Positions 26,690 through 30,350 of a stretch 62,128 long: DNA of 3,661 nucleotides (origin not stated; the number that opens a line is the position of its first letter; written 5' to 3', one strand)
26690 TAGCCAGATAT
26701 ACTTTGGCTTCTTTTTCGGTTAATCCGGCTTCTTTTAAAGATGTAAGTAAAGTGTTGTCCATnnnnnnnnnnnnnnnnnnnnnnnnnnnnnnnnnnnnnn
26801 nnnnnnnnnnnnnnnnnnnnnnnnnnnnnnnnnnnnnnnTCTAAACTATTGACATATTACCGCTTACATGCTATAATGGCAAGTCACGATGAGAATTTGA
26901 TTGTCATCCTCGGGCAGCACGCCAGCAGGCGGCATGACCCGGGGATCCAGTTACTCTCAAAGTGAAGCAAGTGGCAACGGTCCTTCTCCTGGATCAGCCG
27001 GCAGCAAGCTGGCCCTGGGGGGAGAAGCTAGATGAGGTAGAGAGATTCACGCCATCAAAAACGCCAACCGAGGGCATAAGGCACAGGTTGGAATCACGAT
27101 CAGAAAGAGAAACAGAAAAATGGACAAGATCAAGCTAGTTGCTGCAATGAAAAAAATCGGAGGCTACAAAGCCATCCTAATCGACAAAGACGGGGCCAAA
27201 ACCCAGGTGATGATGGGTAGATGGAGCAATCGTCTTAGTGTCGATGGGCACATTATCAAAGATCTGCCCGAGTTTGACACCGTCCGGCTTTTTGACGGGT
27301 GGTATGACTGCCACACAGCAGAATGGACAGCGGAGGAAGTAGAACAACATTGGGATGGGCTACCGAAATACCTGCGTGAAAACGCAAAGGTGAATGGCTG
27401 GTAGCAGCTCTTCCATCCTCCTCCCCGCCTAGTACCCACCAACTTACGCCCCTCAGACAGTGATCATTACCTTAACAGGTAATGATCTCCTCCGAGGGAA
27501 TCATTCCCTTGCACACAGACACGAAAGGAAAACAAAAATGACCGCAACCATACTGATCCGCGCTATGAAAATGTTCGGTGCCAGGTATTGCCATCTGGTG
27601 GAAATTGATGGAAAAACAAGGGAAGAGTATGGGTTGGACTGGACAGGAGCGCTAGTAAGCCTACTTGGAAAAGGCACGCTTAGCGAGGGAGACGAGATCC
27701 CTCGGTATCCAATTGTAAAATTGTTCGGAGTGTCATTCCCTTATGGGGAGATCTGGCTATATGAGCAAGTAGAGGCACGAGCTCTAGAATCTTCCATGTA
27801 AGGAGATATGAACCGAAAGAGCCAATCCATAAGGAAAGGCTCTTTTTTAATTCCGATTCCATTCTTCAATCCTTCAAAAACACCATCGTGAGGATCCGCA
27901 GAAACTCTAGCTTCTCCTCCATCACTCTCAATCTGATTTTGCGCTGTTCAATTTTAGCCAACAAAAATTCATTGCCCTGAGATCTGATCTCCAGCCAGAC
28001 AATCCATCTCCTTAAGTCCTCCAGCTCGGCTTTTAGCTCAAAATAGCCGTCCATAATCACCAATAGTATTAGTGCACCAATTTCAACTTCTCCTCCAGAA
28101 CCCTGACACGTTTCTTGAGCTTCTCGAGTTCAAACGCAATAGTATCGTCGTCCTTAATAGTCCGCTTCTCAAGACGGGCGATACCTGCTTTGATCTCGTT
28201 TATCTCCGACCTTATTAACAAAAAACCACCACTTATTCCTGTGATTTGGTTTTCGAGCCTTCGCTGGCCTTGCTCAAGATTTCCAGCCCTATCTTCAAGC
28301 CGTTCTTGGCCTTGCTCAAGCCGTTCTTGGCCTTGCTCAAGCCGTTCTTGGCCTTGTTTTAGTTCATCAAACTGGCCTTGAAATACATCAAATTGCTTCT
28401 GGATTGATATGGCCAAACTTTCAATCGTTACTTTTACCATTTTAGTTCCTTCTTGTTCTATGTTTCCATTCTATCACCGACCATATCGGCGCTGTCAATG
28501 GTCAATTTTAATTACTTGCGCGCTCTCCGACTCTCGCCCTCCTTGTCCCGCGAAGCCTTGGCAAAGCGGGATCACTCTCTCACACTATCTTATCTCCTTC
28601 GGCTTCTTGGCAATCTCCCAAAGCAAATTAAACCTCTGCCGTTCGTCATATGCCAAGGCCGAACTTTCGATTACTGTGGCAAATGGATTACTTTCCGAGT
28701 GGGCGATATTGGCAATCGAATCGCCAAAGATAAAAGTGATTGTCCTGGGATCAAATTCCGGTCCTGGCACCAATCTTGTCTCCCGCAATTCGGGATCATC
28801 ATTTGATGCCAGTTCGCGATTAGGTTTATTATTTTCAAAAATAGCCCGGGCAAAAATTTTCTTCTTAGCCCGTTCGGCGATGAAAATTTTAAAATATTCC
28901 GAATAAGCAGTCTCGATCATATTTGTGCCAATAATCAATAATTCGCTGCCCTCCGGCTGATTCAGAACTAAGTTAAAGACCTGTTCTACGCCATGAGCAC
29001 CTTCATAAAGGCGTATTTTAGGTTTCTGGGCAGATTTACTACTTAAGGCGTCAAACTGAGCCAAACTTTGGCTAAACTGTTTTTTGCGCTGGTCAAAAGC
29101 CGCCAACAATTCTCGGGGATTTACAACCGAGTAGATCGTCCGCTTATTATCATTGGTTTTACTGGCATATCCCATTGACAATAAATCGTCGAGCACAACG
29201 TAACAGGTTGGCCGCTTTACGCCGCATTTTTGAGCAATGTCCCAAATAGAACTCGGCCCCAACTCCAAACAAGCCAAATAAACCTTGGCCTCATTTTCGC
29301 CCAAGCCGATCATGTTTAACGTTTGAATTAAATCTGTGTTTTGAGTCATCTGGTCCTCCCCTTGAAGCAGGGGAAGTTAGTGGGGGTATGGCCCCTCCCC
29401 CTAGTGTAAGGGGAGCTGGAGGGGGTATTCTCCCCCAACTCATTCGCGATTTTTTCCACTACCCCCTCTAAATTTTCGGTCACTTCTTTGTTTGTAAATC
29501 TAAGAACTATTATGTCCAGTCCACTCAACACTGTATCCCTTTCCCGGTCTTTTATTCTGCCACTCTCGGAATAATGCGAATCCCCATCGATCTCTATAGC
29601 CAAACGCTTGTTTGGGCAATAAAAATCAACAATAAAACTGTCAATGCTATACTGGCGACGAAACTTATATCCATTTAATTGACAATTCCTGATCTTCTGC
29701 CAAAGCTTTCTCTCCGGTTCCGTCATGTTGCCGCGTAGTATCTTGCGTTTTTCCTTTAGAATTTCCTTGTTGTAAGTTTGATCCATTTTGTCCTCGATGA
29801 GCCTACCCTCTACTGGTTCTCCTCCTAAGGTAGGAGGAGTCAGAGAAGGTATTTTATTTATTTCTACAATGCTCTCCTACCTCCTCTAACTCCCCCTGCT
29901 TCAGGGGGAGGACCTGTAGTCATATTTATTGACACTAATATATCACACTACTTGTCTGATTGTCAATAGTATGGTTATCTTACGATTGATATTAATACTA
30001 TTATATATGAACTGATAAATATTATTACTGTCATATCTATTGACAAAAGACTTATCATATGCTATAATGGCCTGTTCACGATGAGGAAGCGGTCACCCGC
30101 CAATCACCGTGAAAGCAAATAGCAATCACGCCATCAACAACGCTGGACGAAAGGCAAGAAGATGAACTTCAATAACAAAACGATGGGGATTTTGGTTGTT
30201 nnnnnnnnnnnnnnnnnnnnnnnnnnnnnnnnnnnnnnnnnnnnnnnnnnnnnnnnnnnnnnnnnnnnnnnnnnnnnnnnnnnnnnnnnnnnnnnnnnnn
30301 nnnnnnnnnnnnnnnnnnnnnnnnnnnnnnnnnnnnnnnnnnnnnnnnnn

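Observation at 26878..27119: Conserved 5' leader downstream of the shared promoter: terminal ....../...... stem, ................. box and a covarying hairpin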

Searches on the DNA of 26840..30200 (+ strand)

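Call 25: search_rna_families(source=window, start=26840, end=30200, threshold=evalue, max_evalue=10)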
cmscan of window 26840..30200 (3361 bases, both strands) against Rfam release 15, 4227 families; matches with E-value up to 10: 7.
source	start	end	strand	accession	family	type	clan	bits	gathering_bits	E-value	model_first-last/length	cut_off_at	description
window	29815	29915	+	RF04164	MIR1507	Gene; miRNA;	-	23.6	73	0.037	1-107/107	no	MIR1507 microRNA precursor family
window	29372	29447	+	RF03189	mir-1175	Gene; miRNA;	-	21.8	51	0.1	1-72/72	no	mir-1175 microRNA precursor family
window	29812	29917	+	RF03509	mir-4660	Gene; miRNA;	-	21.4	87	0.61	1-86/86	no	mir-4660 microRNA precursor family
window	27826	27892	+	RF01158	SNORD108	Gene; snRNA; snoRNA; CD-box;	-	18.4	46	5.4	1-71/71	no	Small nucleolar RNA SNORD108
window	29809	29920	+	RF03458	mir-766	Gene; miRNA;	-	17.4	110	3.1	1-108/108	no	mir-766 microRNA precursor family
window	27440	27507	-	RF04280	mir-890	Gene; miRNA;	CL00136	16.9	56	5.3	1-74/74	no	mir-890 microRNA precursor family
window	27815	27965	-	RF02453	ncr952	Gene; sRNA;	-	14.4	100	6.8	1-143/143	no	Bacillus sRNA ncr952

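Call 71: build_rna_model(alignment_id=A3, structure=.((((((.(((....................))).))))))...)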
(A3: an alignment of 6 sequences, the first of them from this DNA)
Model R1 built from alignment A3 (6 sequences, 44 columns); structure: as given.
model positions 42; base pairs 9; branch points 0; effective number of sequences 6; information 0.84 bits per position. Calibrated on 0.2 Mb of random sequence (short: E-values are rough).
structure used (alignment columns):
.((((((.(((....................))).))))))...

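Call 72: search_with_rna_model(model_id=R1, sources=[window, L004, L009, L010, L017, L018, L031, L034, L035, L044, L051, L053, L056, L059, L060, L061, L062, L063, L064, L065, L066, L067, L068], max_evalue=10, show_alignments=0)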
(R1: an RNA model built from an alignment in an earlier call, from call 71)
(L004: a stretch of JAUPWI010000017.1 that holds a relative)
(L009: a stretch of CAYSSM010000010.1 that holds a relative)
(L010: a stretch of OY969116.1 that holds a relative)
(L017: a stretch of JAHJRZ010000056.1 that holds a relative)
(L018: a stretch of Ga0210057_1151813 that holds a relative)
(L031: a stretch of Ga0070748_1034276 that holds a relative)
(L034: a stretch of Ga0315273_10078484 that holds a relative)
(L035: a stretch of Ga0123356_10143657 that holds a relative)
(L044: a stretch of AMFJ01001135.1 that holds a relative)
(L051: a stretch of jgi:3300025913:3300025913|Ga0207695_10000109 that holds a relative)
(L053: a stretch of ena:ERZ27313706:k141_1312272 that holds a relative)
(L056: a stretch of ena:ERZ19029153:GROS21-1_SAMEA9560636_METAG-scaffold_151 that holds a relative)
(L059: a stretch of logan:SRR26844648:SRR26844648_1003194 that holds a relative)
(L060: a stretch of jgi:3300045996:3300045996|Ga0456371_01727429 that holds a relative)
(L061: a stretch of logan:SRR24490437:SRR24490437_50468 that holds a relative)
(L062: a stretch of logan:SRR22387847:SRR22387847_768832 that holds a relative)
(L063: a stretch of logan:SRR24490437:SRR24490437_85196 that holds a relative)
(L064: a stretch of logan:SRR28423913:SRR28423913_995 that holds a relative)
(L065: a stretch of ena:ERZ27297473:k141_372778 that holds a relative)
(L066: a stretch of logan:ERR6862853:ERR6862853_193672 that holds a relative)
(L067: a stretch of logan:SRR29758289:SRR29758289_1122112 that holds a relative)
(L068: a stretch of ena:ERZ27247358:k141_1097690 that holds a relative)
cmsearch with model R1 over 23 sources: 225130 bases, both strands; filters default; matches with E-value up to 10: 20.
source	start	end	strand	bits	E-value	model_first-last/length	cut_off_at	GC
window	30075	30116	+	44.8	1.6e-10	1-42/42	no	0.57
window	52196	52235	-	44.6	1.8e-10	1-42/42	no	0.45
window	61417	61459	+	41.9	1.3e-09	1-42/42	no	0.42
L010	3889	3928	+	40.5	3.3e-09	1-42/42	no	0.5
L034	2007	2047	+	39.9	5.2e-09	1-42/42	no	0.56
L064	2927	2964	+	36.8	4.7e-08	1-42/42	no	0.45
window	52199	52238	+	21.2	0.0032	1-42/42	no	0.47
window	27093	27133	+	18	0.029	1-42/42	no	0.34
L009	5940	5982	-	14.2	0.44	1-42/42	no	0.51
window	40147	40190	-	14.1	0.47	1-42/42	no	0.43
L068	10182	10212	+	13.3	0.85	1-42/42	no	0.48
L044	198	249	-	12.6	1.4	1-42/42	no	0.33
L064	1201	1252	-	12.4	1.7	1-42/42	no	0.44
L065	11522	11562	+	11.7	2.7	1-42/42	no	0.2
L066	3229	3269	+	11.7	2.7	1-42/42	no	0.2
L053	11466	11502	-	11.1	3.9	1-42/42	no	0.51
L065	7993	8026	+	10.3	7.3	1-42/42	no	0.32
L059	1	31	-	10.1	8.1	1-31/42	3'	0.61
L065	1169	1202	+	9.9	9.1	1-42/42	no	0.41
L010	6775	6805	+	9.8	9.9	1-42/42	no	0.48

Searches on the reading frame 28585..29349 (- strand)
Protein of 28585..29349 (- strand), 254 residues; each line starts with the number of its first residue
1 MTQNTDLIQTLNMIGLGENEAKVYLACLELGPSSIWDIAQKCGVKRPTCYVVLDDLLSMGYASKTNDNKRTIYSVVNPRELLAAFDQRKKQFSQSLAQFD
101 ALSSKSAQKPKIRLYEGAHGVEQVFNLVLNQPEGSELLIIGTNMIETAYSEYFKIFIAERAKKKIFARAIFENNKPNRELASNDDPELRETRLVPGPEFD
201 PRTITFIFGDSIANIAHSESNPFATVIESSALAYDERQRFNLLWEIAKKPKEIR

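Call 10: search_protein_families(library=pfam, proteins=[window:28585-29349:-], max_evalue=0.01)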
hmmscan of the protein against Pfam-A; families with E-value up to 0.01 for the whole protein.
window:28585-29349:- (254 aa): 1 family
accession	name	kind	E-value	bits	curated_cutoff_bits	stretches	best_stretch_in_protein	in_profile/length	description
PF01978.25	TrmB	-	3.4e-14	52.9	25.6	1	11-78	1-67/68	Sugar-specific transcriptional regulator TrmB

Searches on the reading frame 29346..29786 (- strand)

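Call 10: search_protein_families(library=pfam, proteins=[window:29346-29786:-], max_evalue=0.01)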
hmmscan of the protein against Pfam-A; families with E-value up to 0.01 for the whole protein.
window:29346-29786:- (146 aa): 2 families
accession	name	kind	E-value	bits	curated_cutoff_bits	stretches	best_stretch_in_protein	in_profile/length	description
PF04480.18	DUF559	-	1.8e-32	111.9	20.6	1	11-117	4-108/109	Protein of unknown function (DUF559)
PF18741.7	MTES_1575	-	1.5e-10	41.4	38.2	1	37-117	11-96/96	REase_MTES_1575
